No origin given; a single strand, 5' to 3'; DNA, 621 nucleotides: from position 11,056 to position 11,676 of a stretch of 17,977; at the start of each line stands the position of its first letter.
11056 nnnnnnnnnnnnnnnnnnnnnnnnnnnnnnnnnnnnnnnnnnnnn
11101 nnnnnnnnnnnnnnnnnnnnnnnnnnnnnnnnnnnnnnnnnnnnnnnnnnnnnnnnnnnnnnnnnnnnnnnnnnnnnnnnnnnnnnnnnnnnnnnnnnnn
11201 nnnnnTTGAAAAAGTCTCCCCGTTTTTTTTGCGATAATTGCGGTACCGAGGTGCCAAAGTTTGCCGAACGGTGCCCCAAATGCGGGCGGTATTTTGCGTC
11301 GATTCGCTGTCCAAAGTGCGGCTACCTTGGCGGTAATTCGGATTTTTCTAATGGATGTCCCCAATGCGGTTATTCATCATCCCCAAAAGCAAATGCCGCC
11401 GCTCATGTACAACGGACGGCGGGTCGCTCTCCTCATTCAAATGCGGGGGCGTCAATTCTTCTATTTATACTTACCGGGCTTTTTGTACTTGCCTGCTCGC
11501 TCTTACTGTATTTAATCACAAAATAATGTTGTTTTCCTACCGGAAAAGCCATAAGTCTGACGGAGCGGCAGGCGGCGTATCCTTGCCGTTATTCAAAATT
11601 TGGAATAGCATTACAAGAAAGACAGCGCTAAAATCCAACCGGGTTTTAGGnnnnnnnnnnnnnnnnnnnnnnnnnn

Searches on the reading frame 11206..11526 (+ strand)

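Call 10: search_protein_families(library=pfam, proteins=[window:11206-11526:+], max_evalue=0.001)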
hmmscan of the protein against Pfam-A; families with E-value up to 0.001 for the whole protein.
window:11206-11526:+ (106 aa): 4 families
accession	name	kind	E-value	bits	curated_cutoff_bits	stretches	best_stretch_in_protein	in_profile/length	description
PF12773.13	DZR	-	4.5e-09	36.8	27.3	1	9-55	1-45/45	Double zinc ribbon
PF13240.11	Zn_Ribbon_1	-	9.7e-08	32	25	1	8-28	1-21/23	zinc-ribbon domain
PF21349.2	RUBY_RBDX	-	4.5e-05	23.2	26.5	0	34-58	2-26/30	Rubrerythrin, rubredoxin-like domain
PF01155.25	HypA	-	0.00091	19.7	28.9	0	4-29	68-95/112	Hydrogenase/urease nickel incorporation, metallochaperone, hypA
